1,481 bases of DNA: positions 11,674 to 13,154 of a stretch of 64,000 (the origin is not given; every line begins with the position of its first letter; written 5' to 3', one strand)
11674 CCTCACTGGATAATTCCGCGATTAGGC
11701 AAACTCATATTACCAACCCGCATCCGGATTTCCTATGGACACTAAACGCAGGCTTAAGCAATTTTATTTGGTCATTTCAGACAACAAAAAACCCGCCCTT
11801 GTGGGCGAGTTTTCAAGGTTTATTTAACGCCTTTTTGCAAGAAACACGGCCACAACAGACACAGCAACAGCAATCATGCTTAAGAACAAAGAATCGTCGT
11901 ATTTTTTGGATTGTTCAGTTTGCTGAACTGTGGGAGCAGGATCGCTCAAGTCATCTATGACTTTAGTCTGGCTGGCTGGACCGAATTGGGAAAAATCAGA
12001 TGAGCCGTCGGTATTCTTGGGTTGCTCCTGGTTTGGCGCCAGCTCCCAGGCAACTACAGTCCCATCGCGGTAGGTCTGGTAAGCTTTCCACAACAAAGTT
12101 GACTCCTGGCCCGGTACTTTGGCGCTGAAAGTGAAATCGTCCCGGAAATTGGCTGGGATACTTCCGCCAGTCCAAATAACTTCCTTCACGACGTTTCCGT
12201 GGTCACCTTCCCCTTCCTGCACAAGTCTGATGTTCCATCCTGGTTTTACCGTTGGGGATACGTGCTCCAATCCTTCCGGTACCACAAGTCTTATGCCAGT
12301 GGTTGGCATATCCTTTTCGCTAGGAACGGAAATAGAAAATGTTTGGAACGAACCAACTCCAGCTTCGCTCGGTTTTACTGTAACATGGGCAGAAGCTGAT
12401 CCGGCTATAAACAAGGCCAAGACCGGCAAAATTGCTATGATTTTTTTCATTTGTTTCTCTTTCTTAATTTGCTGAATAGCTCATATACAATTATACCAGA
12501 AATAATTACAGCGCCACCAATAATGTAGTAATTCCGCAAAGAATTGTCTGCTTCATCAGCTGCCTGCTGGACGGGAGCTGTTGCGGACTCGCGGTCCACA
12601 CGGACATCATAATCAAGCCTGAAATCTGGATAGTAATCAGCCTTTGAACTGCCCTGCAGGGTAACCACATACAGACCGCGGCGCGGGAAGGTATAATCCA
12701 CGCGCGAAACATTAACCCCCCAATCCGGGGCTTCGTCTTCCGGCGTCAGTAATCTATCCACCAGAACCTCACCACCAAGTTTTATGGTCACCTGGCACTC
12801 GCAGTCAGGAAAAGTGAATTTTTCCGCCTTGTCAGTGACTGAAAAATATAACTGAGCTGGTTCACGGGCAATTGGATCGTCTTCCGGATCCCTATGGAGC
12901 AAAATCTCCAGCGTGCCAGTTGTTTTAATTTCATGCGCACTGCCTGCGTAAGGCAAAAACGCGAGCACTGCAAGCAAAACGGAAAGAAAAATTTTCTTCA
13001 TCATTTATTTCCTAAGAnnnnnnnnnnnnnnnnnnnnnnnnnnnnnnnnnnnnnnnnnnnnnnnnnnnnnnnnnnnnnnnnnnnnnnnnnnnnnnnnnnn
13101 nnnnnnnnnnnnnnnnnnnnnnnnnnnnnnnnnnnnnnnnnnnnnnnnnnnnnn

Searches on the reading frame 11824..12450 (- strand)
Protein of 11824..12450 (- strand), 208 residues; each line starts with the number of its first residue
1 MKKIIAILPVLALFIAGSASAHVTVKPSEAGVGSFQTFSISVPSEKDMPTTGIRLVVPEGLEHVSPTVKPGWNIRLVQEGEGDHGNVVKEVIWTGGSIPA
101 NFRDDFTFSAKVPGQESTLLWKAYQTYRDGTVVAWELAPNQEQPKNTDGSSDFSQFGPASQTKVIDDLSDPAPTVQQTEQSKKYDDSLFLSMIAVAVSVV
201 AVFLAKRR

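Call 17: search_protein_families(library=pfam, proteins=[window:11824-12450:-], max_evalue=0.01)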
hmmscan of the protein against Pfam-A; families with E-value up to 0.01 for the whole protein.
window:11824-12450:- (208 aa): 1 family
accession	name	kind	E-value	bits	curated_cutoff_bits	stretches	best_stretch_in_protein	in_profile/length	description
PF07987.16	DUF1775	-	5.5e-26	92.1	25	1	22-144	1-137/146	Domain of unkown function (DUF1775)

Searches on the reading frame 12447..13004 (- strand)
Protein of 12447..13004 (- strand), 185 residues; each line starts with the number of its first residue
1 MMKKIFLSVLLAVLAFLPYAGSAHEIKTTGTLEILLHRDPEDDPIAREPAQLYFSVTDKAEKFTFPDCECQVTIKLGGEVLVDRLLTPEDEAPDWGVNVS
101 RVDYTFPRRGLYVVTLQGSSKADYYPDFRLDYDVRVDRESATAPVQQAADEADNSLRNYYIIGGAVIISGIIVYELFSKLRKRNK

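Call 17: search_protein_families(library=pfam, proteins=[window:12447-13004:-], max_evalue=0.01)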
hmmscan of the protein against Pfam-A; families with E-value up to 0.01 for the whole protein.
window:12447-13004:- (185 aa): 0 families

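Call 80: search_protein_families(library=pfam, proteins=[window:12447-13004:-], max_evalue=1)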
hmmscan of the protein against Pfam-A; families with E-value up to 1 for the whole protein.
window:12447-13004:- (185 aa): 1 family
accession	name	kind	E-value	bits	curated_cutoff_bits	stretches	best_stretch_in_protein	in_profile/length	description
PF14012.11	DUF4229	-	0.38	11.3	27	0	158-183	31-56/68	Protein of unknown function (DUF4229)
